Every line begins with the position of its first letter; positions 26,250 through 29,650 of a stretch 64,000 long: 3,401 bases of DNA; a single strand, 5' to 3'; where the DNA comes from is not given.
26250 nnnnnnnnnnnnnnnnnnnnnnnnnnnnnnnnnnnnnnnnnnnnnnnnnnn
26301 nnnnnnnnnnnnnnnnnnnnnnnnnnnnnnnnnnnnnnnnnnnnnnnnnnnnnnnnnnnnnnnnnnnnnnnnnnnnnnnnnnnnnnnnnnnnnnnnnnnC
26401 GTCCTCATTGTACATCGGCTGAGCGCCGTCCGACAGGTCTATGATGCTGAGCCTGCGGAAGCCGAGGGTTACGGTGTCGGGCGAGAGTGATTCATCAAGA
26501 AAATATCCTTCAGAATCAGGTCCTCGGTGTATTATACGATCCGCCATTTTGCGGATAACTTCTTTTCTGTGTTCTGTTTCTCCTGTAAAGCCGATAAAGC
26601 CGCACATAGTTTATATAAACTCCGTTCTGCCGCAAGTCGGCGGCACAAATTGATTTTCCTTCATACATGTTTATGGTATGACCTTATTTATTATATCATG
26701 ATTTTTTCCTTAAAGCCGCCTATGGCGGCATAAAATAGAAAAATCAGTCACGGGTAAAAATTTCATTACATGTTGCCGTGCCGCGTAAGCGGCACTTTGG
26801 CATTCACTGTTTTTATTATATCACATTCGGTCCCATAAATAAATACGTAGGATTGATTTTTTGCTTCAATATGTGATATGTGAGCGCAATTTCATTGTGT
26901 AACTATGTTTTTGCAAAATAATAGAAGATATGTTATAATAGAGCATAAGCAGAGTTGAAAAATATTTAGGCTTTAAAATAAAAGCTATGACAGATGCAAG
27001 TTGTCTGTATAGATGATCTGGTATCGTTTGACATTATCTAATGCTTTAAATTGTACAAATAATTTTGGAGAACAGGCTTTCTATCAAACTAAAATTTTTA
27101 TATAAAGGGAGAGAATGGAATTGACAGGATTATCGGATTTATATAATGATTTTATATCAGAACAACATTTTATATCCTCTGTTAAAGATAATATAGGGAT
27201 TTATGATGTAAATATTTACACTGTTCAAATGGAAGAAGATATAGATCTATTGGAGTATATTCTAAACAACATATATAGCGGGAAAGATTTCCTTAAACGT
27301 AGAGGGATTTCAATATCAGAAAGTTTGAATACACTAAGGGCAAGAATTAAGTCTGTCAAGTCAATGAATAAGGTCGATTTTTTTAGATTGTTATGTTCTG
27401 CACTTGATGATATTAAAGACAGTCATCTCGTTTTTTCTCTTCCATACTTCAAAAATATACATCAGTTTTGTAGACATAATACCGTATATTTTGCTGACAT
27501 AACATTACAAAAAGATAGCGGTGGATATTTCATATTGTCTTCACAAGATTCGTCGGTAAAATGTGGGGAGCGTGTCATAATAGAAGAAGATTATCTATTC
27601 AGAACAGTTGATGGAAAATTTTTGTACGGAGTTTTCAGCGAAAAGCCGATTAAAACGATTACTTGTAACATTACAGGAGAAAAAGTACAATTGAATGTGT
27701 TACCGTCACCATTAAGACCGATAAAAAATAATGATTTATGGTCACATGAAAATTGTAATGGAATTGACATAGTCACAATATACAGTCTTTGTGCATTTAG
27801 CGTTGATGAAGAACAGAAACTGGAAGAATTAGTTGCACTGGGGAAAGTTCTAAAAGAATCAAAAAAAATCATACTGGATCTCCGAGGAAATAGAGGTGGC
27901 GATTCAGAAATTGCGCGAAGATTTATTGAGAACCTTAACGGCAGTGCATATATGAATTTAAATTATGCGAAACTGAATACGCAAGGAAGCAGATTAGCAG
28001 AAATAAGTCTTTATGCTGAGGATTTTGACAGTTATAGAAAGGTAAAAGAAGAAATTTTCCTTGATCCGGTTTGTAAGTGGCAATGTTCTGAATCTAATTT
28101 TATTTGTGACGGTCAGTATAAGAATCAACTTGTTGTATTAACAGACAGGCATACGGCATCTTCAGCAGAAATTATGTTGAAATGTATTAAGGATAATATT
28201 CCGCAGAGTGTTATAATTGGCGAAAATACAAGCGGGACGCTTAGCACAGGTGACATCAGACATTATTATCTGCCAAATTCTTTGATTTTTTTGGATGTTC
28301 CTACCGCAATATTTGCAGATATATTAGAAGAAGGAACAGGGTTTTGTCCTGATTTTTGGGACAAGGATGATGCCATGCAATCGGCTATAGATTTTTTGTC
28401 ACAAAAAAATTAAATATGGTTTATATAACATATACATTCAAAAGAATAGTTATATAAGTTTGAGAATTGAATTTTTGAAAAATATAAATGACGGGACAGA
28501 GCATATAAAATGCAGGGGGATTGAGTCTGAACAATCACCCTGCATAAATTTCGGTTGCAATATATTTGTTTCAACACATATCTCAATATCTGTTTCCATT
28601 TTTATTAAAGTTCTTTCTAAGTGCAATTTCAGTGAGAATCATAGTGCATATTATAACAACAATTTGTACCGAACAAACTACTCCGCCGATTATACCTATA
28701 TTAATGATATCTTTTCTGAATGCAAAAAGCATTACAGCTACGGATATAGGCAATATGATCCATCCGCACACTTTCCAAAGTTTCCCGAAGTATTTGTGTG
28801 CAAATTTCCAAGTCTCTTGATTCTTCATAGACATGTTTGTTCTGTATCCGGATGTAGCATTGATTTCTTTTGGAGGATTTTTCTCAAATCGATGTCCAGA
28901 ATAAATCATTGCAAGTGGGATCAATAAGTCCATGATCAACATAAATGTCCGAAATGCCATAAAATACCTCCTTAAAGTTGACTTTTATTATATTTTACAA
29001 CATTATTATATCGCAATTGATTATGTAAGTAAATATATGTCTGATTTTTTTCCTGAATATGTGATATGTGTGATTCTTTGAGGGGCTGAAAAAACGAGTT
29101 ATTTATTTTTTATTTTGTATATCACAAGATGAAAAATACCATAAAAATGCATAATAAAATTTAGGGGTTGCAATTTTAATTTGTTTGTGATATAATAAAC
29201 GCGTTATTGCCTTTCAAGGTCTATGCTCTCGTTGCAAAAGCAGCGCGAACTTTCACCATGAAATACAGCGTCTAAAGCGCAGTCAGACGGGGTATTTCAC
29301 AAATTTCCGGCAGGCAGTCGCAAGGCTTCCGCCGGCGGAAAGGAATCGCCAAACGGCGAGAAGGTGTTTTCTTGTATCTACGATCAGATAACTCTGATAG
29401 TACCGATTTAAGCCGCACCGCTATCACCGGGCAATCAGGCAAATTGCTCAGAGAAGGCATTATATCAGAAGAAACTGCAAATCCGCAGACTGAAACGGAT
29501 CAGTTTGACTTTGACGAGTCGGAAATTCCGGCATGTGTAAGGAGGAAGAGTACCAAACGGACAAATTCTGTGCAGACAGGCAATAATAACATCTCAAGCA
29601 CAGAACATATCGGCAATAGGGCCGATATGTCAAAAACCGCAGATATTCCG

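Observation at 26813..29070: About 70-bp diverged direct repeat with a conserved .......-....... core brackets an AT-rich two-gene islet and supplies two minus-strand promoters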

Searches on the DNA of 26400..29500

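Call 11: search_rna_families(source=window, start=26400, end=29500, threshold=evalue, max_evalue=5)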
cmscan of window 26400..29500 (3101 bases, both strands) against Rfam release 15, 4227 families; matches with E-value up to 5: 0.
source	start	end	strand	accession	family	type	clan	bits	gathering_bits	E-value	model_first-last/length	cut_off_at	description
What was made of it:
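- On Described cis-regulatory RNA (Rfam): No hit at E <= 5 in 26400-29500 (call 11).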

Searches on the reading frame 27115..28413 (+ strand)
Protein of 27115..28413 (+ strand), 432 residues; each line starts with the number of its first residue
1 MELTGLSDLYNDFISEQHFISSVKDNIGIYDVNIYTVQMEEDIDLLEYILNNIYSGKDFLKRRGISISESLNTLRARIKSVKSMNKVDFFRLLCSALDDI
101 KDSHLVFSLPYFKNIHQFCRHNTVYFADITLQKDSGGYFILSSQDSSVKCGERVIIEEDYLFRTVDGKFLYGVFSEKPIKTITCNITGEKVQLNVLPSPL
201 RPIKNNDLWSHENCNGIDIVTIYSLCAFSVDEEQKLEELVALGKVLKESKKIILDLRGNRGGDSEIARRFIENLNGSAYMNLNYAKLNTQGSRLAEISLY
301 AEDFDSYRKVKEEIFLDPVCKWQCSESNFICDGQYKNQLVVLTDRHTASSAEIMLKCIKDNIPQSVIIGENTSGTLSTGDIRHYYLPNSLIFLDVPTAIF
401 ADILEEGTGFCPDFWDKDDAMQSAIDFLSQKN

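Call 7: search_protein_families(library=pfam, proteins=[window:27115-28413:+])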
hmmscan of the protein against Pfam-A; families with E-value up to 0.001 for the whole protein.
window:27115-28413:+ (432 aa): 1 family
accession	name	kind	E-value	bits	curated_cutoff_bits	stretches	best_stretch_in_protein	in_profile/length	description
PF03572.23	Peptidase_S41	-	8.4e-13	48.7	24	1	233-383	15-132/165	Peptidase family S41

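Call 21: find_homologous_proteins(query=window:27115-28413:+)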
Query window:27115-28413:+ (432 aa): 30 proteins with E <= 0.001 among 5606 candidates.
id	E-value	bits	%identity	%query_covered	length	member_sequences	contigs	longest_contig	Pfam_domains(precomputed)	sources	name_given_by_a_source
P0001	1.7e-287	971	100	100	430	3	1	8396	PF03572.24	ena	-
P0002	1.9e-211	720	73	100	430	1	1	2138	PF03572.24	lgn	-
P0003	1.0e-208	711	73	100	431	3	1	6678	PF03572.24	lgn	-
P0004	4.3e-207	706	71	100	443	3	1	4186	PF03572.24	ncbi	-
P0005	5.3e-207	705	72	99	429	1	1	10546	PF03572.24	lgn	-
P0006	8.6e-206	702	73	98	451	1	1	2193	PF03572.24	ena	-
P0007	3.4e-205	700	72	98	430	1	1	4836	PF03572.24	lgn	-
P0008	1.4e-203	694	72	97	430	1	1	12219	PF03572.24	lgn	-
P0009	5.3e-200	682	71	98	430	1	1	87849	PF03572.24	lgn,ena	-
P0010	9.9e-177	606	69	90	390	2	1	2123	PF03572.24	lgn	-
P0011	6.4e-175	600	61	99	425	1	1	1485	PF03572.24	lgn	-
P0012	1.2e-173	596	60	99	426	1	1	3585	PF03572.24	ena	-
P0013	2.3e-173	595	61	98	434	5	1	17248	PF03572.24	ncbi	-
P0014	1.0e-170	586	60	98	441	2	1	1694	PF03572.24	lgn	-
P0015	2.0e-170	585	62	98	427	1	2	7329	PF03572.24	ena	-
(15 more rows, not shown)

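Call 22: find_encoding_contigs(protein=P0009, flank=7000, max_places=3)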
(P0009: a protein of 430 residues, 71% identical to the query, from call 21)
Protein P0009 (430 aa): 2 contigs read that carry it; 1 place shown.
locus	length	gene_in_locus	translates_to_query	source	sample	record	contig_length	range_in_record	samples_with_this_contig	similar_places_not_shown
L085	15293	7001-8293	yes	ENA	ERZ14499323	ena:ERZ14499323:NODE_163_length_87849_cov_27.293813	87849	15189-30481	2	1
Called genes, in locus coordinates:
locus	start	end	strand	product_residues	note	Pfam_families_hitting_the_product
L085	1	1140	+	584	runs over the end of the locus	PF02837:Glyco_hydro_2_N, PF22666:Glyco_hydro_2_N2, PF02836:Glyco_hydro_2_C (faint)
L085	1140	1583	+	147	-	-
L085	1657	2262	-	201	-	PF13529:Peptidase_C39_2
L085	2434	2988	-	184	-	PF05067:Mn_catalase (faint), PF00210:Ferritin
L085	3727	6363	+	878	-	PF00376:MerR, PF13411:MerR_1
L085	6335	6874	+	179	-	PF00583:Acetyltransf_1, PF13673:Acetyltransf_10, PF13508:Acetyltransf_7, PF13527:Acetyltransf_9 (weak)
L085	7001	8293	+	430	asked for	PF03572:Peptidase_S41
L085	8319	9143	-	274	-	PF01149:Fapy_DNA_glyco, PF05833:NFACT_N (weak), PF06831:H2TH, PF06827:zf-FPG_IleRS (weak)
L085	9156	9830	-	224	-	PF00756:Esterase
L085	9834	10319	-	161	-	PF00583:Acetyltransf_1, PF13673:Acetyltransf_10, PF13508:Acetyltransf_7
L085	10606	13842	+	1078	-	PF25596:CPSase_L_D1, PF02222:ATP-grasp, PF02786:CPSase_L_D2, PF02787:CPSase_L_D3, PF25596:CPSase_L_D1, PF02786:CPSase_L_D2, PF02222:ATP-grasp, PF02142:MGS, +6 more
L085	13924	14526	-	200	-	-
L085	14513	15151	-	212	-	PF13171:DUF4004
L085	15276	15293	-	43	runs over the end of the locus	-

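Call 23: find_encoding_contigs(protein=P0008, flank=7000, max_places=3)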
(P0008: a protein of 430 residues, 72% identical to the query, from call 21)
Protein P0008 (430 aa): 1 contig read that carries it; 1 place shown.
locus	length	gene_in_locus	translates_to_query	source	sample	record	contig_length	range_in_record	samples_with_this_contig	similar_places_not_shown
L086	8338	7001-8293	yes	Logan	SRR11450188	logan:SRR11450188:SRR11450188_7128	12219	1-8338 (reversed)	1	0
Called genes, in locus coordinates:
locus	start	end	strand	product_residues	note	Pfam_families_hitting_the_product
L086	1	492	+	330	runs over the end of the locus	PF00512:HisKA, PF02518:HATPase_c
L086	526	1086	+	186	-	PF02659:Mntp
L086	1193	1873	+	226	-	PF00912:Transgly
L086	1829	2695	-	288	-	PF00795:CN_hydrolase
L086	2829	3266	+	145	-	-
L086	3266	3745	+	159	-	PF04073:tRNA_edit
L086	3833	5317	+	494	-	PF00165:HTH_AraC (faint), PF12833:HTH_18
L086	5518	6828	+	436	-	PF04326:SLFN_AlbA_2, PF13749:HATPase_c_4, PF13412:HTH_24 (weak)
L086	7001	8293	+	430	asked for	PF03572:Peptidase_S41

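Call 24: find_encoding_contigs(protein=P0005, flank=7000, max_places=3)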
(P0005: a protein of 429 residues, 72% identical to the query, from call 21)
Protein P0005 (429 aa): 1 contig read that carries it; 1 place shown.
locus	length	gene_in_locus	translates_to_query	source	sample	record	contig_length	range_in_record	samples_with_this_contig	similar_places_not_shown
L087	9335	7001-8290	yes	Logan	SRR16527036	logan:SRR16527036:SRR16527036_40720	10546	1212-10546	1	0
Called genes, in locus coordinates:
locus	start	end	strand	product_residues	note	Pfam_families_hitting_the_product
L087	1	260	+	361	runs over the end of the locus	PF17853:GGDEF_2, PF13556:HTH_30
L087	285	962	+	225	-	PF00005:ABC_tran, PF13304:AAA_21 (faint)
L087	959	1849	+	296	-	PF18075:FtsX_ECD, PF02687:FtsX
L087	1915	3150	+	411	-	PF24568:CC_PcsB, PF01551:Peptidase_M23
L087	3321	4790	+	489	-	PF03572:Peptidase_S41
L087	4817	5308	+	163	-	PF03449:GreA_GreB_N, PF01272:GreA_GreB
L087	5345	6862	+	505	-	PF01336:tRNA_anti-codon, PF00152:tRNA-synt_2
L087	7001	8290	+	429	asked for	PF03572:Peptidase_S41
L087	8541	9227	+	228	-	-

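Call 25: find_encoding_contigs(protein=P0013, flank=7000, max_places=3)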
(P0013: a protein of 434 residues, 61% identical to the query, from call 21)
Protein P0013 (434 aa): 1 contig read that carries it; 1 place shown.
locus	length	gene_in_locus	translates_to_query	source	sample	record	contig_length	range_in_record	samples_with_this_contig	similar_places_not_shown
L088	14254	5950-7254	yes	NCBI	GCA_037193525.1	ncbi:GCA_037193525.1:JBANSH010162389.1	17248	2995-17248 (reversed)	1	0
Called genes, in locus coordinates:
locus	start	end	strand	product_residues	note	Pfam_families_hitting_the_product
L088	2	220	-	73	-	?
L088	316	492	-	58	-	-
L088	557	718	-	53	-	-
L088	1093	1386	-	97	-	-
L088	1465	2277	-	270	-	PF00561:Abhydrolase_1, PF12146:Hydrolase_4, PF12697:Abhydrolase_6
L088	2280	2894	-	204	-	PF00440:TetR_N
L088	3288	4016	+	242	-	PF00376:MerR, PF12728:HTH_17 (weak), PF13411:MerR_1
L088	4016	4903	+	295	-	PF02517:Rce1-like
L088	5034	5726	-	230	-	PF18978:DUF5714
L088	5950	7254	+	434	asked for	PF03572:Peptidase_S41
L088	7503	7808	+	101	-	-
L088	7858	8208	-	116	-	-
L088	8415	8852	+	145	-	PF01047:MarR (weak), PF12802:MarR_2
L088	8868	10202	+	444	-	PF01554:MatE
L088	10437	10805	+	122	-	-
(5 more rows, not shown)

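Call 46: find_encoding_contigs(protein=window:27115-28413:+, flank=6000, max_places=10)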
Protein window:27115-28413:+ (432 aa): 2 contigs read that carry it; 2 places shown.
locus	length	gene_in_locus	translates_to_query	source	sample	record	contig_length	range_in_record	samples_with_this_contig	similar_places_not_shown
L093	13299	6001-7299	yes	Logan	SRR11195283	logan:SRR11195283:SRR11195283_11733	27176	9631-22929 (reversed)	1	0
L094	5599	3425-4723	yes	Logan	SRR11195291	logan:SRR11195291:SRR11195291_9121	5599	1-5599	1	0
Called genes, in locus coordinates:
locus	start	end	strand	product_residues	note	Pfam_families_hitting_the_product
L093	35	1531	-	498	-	PF01225:Mur_ligase, PF08245:Mur_ligase_M, PF02875:Mur_ligase_C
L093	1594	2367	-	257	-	PF01177:Asp_Glu_race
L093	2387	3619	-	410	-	-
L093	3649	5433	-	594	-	PF13522:GATase_6, PF12481:DUF3700, PF13537:GATase_7, PF00733:Asn_synthase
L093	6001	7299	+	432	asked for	PF03572:Peptidase_S41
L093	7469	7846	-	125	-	PF13630:SdpI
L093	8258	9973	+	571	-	PF07501:G5, PF06725:3D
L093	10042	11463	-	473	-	PF02934:GatB_N, PF02637:GatB_Yqey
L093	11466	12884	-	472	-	PF01425:Amidase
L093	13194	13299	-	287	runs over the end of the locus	PF01261:AP_endonuc_2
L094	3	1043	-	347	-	?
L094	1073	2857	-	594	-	PF13522:GATase_6, PF12481:DUF3700, PF13537:GATase_7, PF00733:Asn_synthase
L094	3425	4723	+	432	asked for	PF03572:Peptidase_S41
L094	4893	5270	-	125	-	PF13630:SdpI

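Call 52: find_related_loci(query=window:27115-28413:+, collection=viral_contigs, flank=3000)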
Query window:27115-28413:+ (432 aa) in viral_contigs; peptide patterns used: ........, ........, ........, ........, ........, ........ (x = any residue, [..] = any of these).
1 stretches matched a pattern, but none encodes a relative of the query by tblastn (E <= 1e-3).

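Call 57: search_protein_families(library=ncbifam, proteins=[window:27115-28413:+], max_evalue=0.01)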
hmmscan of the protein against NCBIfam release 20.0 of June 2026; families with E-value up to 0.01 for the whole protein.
window:27115-28413:+ (432 aa): 7 families
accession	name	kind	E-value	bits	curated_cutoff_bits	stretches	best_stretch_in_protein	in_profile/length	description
TIGR00225.1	prc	subfamily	5e-08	32.4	218.6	1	334-374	233-272/335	C-terminal processing peptidase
NF008388.1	PRK11186.1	exception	3.2e-05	22.5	825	1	334-374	437-476/663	carboxy terminal-processing peptidase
NF045588.1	Cterm_S41_CtpA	exception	0.00022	20.2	625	0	337-374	298-334/401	carboxyl-terminal processing protease CtpA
NF058627.1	S41_Gfo1087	equivalog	0.0011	17.9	455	1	250-375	253-366/489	GFO_1087 family putative carboxy terminal peptidase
NF045589.1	Cterm_S41_CtpB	exception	0.0033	16.1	633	0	337-374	302-338/416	carboxyl-terminal processing protease CtpB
NF033424.1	chlamy_CPAF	equivalog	0.0063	15.2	250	0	332-375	452-494/564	protease-like activity factor CPAF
NF051464.1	tail_spec_CT441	exception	0.0069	15.1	700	0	334-372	440-477/645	tail-specific protease Tsp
